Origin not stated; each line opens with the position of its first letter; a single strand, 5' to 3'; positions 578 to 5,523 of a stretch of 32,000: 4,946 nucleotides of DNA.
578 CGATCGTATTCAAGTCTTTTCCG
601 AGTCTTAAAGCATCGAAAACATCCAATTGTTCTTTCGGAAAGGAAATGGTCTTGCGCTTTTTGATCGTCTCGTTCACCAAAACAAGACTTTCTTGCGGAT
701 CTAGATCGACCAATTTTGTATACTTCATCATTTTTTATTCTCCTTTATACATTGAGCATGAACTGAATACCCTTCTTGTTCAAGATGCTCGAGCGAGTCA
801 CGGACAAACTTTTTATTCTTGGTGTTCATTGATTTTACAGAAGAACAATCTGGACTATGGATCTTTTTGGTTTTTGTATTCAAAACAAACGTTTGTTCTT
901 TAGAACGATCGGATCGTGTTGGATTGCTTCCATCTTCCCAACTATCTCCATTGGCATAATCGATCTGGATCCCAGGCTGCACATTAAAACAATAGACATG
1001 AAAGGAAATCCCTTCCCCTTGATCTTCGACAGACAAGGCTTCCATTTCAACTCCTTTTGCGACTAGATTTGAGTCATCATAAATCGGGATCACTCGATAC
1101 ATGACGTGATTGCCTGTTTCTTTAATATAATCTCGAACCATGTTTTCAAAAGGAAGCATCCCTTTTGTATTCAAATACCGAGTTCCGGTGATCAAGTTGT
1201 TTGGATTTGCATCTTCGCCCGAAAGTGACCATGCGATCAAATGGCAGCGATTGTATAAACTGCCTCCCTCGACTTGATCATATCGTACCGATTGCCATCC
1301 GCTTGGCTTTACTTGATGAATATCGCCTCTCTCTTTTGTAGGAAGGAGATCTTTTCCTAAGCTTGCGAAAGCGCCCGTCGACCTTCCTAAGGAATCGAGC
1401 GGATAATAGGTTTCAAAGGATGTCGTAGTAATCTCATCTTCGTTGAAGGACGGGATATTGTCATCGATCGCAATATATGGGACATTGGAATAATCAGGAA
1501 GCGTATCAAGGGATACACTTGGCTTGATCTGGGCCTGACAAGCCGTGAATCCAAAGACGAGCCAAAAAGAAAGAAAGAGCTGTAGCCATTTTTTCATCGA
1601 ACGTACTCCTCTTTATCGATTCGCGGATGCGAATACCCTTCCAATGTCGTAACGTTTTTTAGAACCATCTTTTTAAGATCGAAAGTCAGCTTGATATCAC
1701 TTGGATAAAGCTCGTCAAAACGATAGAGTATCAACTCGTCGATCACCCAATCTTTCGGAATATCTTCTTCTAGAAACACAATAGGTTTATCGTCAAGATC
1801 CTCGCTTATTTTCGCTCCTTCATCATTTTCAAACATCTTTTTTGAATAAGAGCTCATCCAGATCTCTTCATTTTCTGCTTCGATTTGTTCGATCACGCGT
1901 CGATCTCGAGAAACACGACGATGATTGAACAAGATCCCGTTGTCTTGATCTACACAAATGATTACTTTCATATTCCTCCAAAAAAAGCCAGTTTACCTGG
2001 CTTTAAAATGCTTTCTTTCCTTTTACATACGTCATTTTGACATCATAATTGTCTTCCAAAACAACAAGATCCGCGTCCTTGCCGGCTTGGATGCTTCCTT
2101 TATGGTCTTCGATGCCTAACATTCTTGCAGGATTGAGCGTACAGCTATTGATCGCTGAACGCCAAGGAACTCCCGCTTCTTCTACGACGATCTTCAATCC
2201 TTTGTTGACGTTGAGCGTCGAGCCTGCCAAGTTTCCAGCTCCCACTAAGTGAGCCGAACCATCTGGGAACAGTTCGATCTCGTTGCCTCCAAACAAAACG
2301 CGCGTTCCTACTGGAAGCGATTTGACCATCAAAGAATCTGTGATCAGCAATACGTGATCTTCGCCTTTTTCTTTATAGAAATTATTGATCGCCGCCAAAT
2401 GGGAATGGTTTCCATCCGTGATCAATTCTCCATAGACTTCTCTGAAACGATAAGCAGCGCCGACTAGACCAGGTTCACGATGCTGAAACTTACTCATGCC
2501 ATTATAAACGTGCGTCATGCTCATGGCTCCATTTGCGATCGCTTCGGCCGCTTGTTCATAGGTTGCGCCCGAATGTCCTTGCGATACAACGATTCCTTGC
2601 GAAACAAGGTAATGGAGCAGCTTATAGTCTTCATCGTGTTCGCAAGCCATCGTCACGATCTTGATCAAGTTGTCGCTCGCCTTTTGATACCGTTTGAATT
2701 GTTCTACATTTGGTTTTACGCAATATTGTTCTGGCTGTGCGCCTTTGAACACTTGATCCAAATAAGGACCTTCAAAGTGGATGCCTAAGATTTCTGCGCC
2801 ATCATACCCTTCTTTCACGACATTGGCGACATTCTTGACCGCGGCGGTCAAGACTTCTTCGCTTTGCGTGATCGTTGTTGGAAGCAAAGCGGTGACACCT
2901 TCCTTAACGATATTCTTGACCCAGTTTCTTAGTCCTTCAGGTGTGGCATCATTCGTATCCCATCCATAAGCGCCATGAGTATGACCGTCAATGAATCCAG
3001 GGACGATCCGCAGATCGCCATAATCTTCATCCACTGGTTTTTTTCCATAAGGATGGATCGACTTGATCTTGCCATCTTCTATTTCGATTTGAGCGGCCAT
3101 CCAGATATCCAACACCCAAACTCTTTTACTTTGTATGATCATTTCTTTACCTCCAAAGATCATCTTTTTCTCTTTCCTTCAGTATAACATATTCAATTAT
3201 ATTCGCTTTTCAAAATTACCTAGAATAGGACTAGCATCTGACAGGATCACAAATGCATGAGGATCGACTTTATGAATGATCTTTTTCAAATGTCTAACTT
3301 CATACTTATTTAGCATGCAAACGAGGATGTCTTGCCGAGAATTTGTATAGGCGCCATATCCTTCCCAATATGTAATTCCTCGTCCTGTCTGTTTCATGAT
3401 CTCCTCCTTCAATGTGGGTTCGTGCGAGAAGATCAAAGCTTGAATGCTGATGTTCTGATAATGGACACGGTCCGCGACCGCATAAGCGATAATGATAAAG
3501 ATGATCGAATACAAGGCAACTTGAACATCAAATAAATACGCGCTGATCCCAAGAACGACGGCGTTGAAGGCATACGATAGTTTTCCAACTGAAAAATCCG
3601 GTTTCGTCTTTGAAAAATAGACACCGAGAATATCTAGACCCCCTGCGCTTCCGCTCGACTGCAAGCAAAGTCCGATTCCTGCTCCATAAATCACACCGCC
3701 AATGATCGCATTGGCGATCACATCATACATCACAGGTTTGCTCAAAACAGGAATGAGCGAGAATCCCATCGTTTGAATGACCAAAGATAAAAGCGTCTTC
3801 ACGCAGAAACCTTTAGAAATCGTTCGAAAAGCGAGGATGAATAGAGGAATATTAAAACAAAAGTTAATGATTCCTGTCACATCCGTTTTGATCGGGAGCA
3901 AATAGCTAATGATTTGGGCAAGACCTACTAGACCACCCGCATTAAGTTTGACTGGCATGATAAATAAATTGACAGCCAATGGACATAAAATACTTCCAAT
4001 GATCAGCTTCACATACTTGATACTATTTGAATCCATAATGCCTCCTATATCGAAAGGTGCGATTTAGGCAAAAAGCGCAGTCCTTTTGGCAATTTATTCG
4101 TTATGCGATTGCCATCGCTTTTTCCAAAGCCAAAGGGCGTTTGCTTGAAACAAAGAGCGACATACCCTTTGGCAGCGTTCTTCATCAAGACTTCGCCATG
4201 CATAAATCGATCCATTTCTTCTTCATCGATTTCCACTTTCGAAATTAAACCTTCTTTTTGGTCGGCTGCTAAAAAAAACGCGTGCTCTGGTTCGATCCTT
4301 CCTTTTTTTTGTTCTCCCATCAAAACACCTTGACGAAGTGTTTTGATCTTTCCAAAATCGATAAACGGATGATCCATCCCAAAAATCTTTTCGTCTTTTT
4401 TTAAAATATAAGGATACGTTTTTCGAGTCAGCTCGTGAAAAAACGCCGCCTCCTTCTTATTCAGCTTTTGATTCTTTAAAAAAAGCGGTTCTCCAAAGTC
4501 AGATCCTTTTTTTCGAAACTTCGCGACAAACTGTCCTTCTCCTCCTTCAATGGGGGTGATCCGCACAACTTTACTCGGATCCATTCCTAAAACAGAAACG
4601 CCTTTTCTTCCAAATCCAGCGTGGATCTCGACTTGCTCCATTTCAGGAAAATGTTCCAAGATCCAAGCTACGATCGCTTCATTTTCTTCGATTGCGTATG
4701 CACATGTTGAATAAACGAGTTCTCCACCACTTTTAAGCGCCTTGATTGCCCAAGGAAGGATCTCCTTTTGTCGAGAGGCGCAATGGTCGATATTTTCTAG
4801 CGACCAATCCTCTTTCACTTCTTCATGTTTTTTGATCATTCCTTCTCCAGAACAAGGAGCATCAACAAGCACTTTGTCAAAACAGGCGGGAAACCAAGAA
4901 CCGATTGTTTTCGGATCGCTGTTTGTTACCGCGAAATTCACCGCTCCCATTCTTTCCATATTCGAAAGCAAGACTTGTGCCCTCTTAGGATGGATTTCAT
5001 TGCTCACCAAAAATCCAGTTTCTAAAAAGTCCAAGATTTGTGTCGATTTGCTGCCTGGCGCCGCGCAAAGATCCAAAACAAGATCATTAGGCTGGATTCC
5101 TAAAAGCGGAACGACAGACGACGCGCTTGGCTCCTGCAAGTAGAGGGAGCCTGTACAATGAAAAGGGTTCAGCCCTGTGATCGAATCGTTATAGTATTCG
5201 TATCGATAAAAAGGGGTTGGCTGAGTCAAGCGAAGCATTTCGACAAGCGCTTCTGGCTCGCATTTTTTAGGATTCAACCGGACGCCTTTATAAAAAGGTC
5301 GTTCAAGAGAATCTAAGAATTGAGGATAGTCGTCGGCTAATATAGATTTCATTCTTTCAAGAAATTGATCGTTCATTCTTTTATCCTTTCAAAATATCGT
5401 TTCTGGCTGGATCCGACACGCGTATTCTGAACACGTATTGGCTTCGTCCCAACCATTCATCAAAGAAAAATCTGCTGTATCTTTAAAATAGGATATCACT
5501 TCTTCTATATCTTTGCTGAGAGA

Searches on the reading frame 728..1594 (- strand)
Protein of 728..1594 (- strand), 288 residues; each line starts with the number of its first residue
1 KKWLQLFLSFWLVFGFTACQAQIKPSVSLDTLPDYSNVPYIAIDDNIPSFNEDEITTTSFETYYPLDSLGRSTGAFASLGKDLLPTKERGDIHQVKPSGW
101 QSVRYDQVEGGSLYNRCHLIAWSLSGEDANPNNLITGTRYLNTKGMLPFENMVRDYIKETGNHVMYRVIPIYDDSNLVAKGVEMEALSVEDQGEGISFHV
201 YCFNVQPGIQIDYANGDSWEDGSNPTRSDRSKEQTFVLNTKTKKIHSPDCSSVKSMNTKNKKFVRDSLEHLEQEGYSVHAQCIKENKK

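Call 99: search_protein_families(library=pfam, proteins=[window:728-1594:-], max_evalue=0.00001)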
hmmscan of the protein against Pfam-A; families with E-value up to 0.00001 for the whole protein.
window:728-1594:- (288 aa): 1 family
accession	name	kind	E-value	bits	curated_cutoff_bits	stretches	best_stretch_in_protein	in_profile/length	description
PF13930.12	Endonuclea_NS_2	-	2.2e-23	83.3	27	1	61-186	9-128/132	DNA/RNA non-specific endonuclease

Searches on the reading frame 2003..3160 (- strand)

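Call 99: search_protein_families(library=pfam, proteins=[window:2003-3160:-], max_evalue=0.00001)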
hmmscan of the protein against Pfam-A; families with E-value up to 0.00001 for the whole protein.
window:2003-3160:- (385 aa): 2 families
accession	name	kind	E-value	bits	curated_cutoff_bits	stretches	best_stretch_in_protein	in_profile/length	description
PF01979.26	Amidohydro_1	-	6.3e-30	105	25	1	52-382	2-343/345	Amidohydrolase family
PF07969.17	Amidohydro_3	-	9.7e-15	55.4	29.7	1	323-373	399-449/472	Amidohydrolase family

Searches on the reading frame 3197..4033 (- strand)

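Call 99: search_protein_families(library=pfam, proteins=[window:3197-4033:-], max_evalue=0.00001)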
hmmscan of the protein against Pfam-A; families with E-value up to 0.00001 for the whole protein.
window:3197-4033:- (278 aa): 2 families
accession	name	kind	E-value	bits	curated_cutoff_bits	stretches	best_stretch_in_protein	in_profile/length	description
PF02588.21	YitT_membrane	-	5.5e-45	153.7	24.3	1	7-207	2-198/205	Uncharacterised 5xTM membrane BCR, YitT family COG1284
PF10035.14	DUF2179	-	3.2e-20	72.1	22.8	1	218-272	1-55/55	Uncharacterized protein conserved in bacteria (DUF2179)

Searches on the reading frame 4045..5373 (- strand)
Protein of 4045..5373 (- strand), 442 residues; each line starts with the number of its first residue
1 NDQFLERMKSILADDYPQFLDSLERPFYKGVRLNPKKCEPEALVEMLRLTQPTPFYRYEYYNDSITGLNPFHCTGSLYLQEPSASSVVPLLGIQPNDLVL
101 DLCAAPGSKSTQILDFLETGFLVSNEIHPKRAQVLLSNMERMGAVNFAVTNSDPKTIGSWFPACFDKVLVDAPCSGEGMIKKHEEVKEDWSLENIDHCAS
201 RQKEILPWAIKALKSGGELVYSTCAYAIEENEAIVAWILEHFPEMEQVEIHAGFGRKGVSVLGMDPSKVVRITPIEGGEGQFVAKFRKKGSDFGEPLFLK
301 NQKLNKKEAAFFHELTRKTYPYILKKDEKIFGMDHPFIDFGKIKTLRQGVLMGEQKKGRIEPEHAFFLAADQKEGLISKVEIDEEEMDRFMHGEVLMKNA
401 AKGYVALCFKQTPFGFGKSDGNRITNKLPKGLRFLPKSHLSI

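Call 99: search_protein_families(library=pfam, proteins=[window:4045-5373:-], max_evalue=0.00001)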
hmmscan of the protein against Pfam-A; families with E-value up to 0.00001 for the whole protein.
window:4045-5373:- (442 aa): 4 families
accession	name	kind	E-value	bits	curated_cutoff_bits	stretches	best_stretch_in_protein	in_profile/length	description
PF01189.24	Methyltr_RsmB-F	-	7.5e-46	156.8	27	1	90-287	3-199/199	16S rRNA methyltransferase RsmB/F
PF17125.10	Methyltr_RsmF_N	-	5.8e-15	55.9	34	1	2-82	3-86/86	N-terminal domain of 16S rRNA methyltransferase RsmF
PF13636.12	Methyltranf_PUA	-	2.5e-13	50.3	27.6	1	388-433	2-48/49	RNA-binding PUA-like domain of methyltransferase RsmF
PF17126.11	RsmF_methylt_CI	-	1.7e-09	38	27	1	311-369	2-60/61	RsmF rRNA methyltransferase first C-terminal domain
